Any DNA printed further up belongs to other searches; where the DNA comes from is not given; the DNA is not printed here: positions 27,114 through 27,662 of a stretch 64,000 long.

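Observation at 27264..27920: Divergent, translationally coupled pair of uncharacterised small ORFs next to the SARP regulator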

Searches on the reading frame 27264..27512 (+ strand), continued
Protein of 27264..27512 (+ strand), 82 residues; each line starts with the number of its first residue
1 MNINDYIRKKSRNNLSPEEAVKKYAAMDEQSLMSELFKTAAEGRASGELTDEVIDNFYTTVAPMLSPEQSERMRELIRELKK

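Call 60: find_encoding_contigs(protein=P0077, flank=6000, max_places=3)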
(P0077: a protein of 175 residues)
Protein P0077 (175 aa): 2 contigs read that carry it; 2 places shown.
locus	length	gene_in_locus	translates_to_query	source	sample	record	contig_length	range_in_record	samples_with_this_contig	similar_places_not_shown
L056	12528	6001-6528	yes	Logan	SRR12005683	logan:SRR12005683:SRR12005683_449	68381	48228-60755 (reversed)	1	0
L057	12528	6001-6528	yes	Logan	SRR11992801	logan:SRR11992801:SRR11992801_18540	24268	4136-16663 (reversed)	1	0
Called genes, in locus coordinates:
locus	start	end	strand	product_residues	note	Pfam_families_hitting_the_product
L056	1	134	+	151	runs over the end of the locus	PF00227:Proteasome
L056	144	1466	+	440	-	PF00004:AAA (weak), PF07728:AAA_5 (faint), PF07724:AAA_2, PF00004:AAA (weak), PF10431:ClpB_D2-small (weak)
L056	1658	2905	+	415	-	PF13393:tRNA-synt_His, PF00587:tRNA-synt_2b, PF03129:HGTP_anticodon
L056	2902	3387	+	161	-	PF04246:RseC_MucC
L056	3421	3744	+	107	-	PF00085:Thioredoxin, PF13098:Thioredoxin_2 (weak), PF13905:Thioredoxin_8 (faint)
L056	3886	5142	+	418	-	PF00464:SHMT, PF01212:Beta_elim_lyase (weak), PF01041:DegT_DnrJ_EryC1 (weak)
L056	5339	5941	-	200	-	-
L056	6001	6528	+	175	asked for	-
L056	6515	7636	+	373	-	PF00082:Peptidase_S8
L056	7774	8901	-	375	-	PF00266:Aminotran_5, PF00155:Aminotran_1_2 (faint)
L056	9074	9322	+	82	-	PF11823:Se_S_carrier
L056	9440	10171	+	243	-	PF00730:HhH-GPD, PF00633:HHH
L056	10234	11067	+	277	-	PF10418:DHODB_Fe-S_bind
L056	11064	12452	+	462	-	PF14691:Fer4_20, PF00890:FAD_binding_2 (weak), PF01266:DAO (weak), PF01494:FAD_binding_3 (weak), PF07992:Pyr_redox_2, PF13450:NAD_binding_8, PF01262:AlaDh_PNT_C, PF00070:Pyr_redox, +8 more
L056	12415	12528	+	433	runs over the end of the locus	PF01018:GTP1_OBG, PF01926:MMR_HSR1, PF02421:FeoB_N, PF09269:DUF1967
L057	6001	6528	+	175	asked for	-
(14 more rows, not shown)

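Call 64: find_encoding_contigs(protein=P0130, flank=5000, max_places=1)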
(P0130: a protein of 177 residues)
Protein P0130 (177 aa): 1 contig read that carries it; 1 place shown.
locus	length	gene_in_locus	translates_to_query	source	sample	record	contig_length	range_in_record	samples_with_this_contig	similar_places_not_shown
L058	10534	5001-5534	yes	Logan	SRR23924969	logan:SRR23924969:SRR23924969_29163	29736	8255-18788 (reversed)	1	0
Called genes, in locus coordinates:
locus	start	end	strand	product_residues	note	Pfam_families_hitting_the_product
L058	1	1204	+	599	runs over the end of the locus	PF01807:Zn_ribbon_DnaG, PF08275:DNAG_N, PF01751:Toprim, PF13155:Toprim_2, PF13362:Toprim_3, PF13662:Toprim_4, PF10410:DnaB_bind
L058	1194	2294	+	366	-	PF03979:Sigma70_r1_1 (weak), PF00140:Sigma70_r1_2, PF04542:Sigma70_r2, PF04539:Sigma70_r3, PF04545:Sigma70_r4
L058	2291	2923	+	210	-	PF05175:MTS, PF12847:Methyltransf_18, PF13847:Methyltransf_31, PF02390:Methyltransf_4, PF04816:TrmK, PF13649:Methyltransf_25, PF08241:Methyltransf_11 (weak), PF08242:Methyltransf_12 (faint)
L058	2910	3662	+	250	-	PF01784:DUF34_NIF3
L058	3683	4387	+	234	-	PF02591:Zn_ribbon_9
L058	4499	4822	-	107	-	-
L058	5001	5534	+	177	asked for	-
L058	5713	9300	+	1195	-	PF02463:SMC_N, PF13304:AAA_21 (weak), PF13476:AAA_23, PF13555:AAA_29 (weak), PF24161:CCDC39 (faint), PF02463:SMC_N, PF06470:SMC_hinge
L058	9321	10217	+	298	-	PF13401:AAA_22 (faint), PF02881:SRP54_N, PF06414:Zeta_toxin (weak), PF00448:SRP54, PF01656:CbiA (faint), PF13604:AAA_30 (weak)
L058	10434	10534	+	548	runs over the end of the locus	PF00860:Xan_ur_permease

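Call 65: find_encoding_contigs(protein=P0120, flank=5000, max_places=1)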
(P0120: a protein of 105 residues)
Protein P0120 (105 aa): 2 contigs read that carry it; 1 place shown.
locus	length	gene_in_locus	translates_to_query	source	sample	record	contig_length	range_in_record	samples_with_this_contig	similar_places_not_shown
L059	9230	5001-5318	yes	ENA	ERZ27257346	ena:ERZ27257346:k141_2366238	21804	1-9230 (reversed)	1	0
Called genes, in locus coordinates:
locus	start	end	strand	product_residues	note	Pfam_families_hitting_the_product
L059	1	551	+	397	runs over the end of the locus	PF03572:Peptidase_S41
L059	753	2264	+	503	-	PF13676:TIR_2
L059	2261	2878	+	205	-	-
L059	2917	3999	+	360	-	PF13421:Band_7_1, PF01145:Band_7 (weak), PF12773:DZR (weak), PF13240:Zn_Ribbon_1 (weak), PF13248:Zn_ribbon_3 (faint)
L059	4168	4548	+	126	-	-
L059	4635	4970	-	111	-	-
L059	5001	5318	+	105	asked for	-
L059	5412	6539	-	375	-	PF00266:Aminotran_5, PF01041:DegT_DnrJ_EryC1 (weak)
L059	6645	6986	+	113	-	PF11823:Se_S_carrier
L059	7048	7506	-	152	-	PF12802:MarR_2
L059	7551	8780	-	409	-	PF02687:FtsX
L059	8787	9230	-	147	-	?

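Call 66: find_encoding_contigs(protein=P0090, flank=5000, max_places=1)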
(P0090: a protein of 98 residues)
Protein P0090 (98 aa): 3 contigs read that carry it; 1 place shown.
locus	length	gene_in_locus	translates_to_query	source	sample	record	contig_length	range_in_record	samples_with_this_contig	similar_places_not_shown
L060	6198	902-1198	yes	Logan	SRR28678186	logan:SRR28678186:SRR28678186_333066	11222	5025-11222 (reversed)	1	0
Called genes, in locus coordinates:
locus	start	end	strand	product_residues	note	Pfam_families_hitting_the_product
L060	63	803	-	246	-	-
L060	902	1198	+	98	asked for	-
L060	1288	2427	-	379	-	PF00266:Aminotran_5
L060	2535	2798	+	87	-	PF11823:Se_S_carrier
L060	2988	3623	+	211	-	PF14520:HHH_5 (faint), PF00730:HhH-GPD, PF00633:HHH (weak)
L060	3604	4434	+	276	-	PF10418:DHODB_Fe-S_bind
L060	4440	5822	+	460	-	PF14691:Fer4_20, PF01262:AlaDh_PNT_C (faint), PF13738:Pyr_redox_3 (faint), PF07992:Pyr_redox_2, PF00070:Pyr_redox (weak)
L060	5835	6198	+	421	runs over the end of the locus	PF01018:GTP1_OBG, PF01926:MMR_HSR1, PF02421:FeoB_N, PF09269:DUF1967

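Call 67: find_encoding_contigs(protein=P0160, flank=5000, max_places=1)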
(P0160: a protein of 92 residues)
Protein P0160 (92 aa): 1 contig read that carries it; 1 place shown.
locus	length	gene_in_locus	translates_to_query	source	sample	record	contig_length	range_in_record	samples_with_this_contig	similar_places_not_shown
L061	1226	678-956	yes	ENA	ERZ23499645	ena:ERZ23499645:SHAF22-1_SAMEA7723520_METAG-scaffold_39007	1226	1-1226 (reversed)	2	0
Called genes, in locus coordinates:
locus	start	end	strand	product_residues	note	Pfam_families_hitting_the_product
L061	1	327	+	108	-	?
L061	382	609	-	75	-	-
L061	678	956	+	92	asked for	-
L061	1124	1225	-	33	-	?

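Call 80: list_cluster_members(proteins=[P0001, P0010, P0011, P0012, P0022, P0024, P0077, P0120, P0090, P0162])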
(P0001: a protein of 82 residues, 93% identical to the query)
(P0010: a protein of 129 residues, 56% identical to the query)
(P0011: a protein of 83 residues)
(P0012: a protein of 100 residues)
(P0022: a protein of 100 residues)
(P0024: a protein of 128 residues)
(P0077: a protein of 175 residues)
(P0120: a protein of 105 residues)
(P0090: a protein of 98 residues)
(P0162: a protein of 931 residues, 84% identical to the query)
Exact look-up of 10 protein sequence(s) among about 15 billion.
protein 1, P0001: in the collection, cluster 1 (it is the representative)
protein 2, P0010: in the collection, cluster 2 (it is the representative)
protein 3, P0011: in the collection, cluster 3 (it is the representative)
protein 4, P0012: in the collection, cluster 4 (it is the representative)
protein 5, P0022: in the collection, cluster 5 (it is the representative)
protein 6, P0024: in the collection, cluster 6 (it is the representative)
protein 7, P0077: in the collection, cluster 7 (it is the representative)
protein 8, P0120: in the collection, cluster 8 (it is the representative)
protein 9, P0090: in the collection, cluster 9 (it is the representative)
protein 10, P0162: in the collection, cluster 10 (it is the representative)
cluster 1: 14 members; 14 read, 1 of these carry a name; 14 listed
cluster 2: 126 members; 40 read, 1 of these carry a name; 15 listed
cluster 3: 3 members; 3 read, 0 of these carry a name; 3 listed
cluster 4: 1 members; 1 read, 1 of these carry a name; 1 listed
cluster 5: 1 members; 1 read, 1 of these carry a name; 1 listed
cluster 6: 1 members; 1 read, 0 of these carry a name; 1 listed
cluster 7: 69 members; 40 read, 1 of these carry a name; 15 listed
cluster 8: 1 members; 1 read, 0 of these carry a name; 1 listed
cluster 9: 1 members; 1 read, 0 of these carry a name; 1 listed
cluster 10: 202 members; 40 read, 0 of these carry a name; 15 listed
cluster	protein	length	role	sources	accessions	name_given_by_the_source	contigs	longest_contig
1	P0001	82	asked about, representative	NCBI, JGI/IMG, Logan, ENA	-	-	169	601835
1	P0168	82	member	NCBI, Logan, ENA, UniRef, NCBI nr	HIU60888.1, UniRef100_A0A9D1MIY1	MAG TPA: hypothetical protein IAB05_05810 [Candidatus Stercoripulliclostridium ... | Uncharacterized protein n=1 Tax=Candidatus Stercoripulliclostridium merdigallinarum ... | hypothetical protein [Candidatus Stercoripulliclostridium merdigallinarum]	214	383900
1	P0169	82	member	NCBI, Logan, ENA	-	-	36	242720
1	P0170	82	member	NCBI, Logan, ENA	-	-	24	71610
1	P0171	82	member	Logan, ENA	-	-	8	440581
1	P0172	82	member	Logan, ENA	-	-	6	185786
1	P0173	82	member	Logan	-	-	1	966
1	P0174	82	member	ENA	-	-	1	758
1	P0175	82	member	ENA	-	-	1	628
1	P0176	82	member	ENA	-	-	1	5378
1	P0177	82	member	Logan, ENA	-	-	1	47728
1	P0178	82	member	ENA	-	-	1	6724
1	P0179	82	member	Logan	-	-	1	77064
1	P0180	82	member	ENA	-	-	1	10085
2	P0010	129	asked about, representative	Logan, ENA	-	-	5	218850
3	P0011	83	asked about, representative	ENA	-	-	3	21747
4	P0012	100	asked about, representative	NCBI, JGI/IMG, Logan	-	hypothetical protein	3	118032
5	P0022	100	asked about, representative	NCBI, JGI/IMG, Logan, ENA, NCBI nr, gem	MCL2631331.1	MAG: hypothetical protein FWD49_07455 [Firmicutes bacterium] | hypothetical protein [Bacillota bacterium]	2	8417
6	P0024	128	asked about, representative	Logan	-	-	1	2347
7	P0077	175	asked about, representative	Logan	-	-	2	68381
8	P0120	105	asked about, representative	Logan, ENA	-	-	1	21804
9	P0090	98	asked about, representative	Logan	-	-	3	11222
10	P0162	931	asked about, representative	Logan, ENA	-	-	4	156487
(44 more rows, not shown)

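Call 89: search_protein_families(library=pfam, proteins=[L034:3114-3779:+, L034:3772-4143:+, L034:4140-4871:-, L056:6515-7636:+, L055:6205-7347:+, L035:6727-7671:-, L030:4877-5989:+], max_evalue=0.001)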
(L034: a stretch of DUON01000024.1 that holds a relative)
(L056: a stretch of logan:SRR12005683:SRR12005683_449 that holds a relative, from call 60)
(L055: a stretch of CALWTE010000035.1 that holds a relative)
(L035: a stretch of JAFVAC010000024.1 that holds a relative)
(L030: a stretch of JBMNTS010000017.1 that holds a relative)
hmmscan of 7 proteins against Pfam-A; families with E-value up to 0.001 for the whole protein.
L034:3114-3779:+ (221 aa): 1 family
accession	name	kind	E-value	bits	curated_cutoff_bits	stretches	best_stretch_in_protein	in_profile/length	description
PF04239.17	DUF421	-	2.6e-32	111.4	23.6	1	79-200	2-129/129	YetF C-terminal domain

L034:3772-4143:+ (123 aa): 2 families
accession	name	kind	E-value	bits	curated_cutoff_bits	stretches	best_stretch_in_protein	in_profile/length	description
PF14276.11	DUF4363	-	1.7e-08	34.8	27.5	1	23-122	3-107/107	Domain of unknown function (DUF4363)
PF20663.3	COG4_N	-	0.00082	19.8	27.3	0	73-105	57-89/107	Conserved oligomeric Golgi complex subunit 4, N-terminal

L034:4140-4871:- (243 aa): 0 families

L056:6515-7636:+ (373 aa): 1 family
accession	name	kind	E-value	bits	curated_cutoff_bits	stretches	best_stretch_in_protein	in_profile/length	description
PF00082.27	Peptidase_S8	-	6.9e-47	160.6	21.8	1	118-366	1-278/288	Subtilase family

L055:6205-7347:+ (380 aa): 1 family
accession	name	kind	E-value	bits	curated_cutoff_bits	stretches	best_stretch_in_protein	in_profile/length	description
PF00082.27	Peptidase_S8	-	4.6e-48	164.4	21.8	1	107-356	1-273/288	Subtilase family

L035:6727-7671:- (314 aa): 2 families
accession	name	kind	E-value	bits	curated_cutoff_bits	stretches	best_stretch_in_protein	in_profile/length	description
PF04055.27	Radical_SAM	-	5.2e-13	49.9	29.5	1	82-199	2-127/166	Radical SAM superfamily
PF13353.11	Fer4_12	-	3.3e-07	31.1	22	1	75-131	5-59/137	4Fe-4S single cluster domain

L030:4877-5989:+ (370 aa): 4 families
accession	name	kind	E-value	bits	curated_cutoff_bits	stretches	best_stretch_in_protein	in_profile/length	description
PF00266.25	Aminotran_5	-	6.6e-80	269.3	21.5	1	2-360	1-371/371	Aminotransferase class-V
PF01041.23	DegT_DnrJ_EryC1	-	1.3e-09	38.3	19.8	1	47-179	27-155/360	DegT/DnrJ/EryC1/StrS aminotransferase family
PF01212.27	Beta_elim_lyase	-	2.3e-09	37.4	27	1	43-281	31-232/288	Beta-eliminating lyase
PF01053.26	Cys_Met_Meta_PP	-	7e-08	31.9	27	1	51-197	59-202/381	Cys/Met metabolism PLP-dependent enzyme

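Call 105: find_encoding_contigs(protein=P0040, flank=8000, max_places=2)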
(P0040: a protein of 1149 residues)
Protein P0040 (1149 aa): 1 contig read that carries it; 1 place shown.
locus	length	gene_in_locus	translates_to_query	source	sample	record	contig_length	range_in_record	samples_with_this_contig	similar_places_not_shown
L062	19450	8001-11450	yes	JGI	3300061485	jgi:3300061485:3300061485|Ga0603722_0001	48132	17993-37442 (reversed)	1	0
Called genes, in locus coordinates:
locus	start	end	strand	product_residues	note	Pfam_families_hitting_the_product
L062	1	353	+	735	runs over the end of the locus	PF13699:eCIS_core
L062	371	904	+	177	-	-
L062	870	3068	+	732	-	PF22977:WHD, PF00004:AAA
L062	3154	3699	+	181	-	PF14065:Pvc16_N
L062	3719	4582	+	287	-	-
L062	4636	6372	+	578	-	PF04984:Phage_sheath_1, PF17482:Phage_sheath_1C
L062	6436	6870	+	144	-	PF06841:Phage_T4_gp19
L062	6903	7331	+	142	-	-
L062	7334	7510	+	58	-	PF20546:DUF6760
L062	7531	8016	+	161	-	PF06841:Phage_T4_gp19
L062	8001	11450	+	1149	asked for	-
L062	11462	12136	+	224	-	PF19266:CIS_tube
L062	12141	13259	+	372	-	PF24032:YQBQ (weak), PF05954:Phage_GPD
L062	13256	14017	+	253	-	PF04717:Phage_base_V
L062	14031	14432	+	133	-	PF04965:GPW_gp25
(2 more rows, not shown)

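Call 107: fold_search(model_id=the predicted structure, library=viral)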
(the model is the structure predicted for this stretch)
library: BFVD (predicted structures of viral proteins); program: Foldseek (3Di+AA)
matches with E <= 10: 139; with E <= 0.001: 0
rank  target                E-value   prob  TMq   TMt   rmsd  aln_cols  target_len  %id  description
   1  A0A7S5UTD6            9.3e-01  0.63  0.36  0.51   5.0        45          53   13  (no name in the UniProt tables at hand)
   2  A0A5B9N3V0            9.9e-01  0.77  0.41  0.53   2.7        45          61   22  Uncharacterized protein [Aeromonas phage 4L372XY]
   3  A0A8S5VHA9            9.9e-01  0.23  0.34  0.19  12.5        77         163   16  Uncharacterized protein [Myoviridae sp. ctkfK18]
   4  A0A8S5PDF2            1.2e+00  0.47  0.34  0.34   8.8        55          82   14  Uncharacterized protein [Siphoviridae sp. ctKeG8]
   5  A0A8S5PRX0            1.8e+00  0.16  0.31  0.44   5.1        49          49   20  XkdX family protein [Siphoviridae sp. ct96x5]
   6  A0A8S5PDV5            1.9e+00  0.21  0.26  0.49   4.8        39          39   18  XkdX family protein [Siphoviridae sp. ctorp6]
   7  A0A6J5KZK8            2.2e+00  0.21  0.34  0.35  10.8        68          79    9  Uncharacterized protein [uncultured Caudovirales phage]
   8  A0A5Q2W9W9            2.2e+00  0.18  0.38  0.30   6.7        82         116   12  Uncharacterized protein [Mycobacterium phage Quesadilla]
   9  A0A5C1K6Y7            2.5e+00  0.15  0.36  0.24  14.5        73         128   19  (no name in the UniProt tables at hand)
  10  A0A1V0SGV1            2.6e+00  0.12  0.33  0.10   8.8        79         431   20  Uncharacterized protein [Hokovirus HKV1]
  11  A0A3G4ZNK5            2.8e+00  0.13  0.33  0.20   9.5        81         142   16  Uncharacterized protein [Terrestrivirus sp.]
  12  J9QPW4                2.8e+00  0.12  0.32  0.34   7.5        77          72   17  Uncharacterized protein [Pectobacterium phage My1]
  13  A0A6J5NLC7            2.8e+00  0.08  0.26  0.28  14.7        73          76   23  Uncharacterized protein [uncultured Caudovirales phage]
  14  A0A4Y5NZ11            2.8e+00  0.06  0.24  0.16  12.3        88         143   17  (no name in the UniProt tables at hand)
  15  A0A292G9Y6            2.9e+00  0.35  0.35  0.23   4.5        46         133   17  (no name in the UniProt tables at hand)
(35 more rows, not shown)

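Call 109: list_cluster_members(proteins=[P0023, P0025, P0026, P0027, P0028, P0035, P0037, P0038, P0039, P0042])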
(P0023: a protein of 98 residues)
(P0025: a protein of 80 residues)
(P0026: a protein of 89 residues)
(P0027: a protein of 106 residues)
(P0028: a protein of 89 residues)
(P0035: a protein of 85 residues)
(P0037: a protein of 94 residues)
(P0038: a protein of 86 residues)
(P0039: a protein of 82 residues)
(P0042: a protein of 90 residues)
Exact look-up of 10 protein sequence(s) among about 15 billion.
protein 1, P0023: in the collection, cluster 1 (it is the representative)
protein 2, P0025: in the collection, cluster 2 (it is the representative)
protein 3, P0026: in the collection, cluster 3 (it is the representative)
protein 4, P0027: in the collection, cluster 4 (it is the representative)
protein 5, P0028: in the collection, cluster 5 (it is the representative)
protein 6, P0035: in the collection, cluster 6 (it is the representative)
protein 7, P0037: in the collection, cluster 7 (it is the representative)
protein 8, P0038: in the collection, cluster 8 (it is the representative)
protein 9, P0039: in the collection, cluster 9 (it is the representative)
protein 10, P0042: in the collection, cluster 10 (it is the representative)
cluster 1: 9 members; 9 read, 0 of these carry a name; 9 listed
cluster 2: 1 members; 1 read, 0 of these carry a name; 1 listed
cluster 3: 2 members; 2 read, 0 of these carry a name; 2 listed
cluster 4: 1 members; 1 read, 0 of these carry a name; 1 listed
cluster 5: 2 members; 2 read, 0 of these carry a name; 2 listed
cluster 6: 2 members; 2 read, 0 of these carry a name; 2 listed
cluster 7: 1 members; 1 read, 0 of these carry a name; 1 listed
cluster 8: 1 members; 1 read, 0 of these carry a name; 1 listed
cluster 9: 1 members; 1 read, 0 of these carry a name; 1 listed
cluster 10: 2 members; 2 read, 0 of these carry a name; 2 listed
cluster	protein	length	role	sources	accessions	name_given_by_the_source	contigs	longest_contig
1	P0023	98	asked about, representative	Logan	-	-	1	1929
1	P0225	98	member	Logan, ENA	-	-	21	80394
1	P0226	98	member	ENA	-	-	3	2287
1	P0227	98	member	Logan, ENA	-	-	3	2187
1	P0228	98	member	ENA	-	-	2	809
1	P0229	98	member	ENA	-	-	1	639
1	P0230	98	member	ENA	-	-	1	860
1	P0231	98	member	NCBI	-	-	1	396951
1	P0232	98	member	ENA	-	-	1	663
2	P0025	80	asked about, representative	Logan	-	-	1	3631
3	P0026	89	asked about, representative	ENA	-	-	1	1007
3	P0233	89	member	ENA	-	-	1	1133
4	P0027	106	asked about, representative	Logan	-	-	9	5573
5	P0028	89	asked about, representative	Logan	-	-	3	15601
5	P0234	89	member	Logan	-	-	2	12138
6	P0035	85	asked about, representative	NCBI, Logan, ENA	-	-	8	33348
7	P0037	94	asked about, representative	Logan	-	-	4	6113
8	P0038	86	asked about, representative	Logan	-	-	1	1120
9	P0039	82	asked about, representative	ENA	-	-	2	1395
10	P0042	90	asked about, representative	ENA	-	-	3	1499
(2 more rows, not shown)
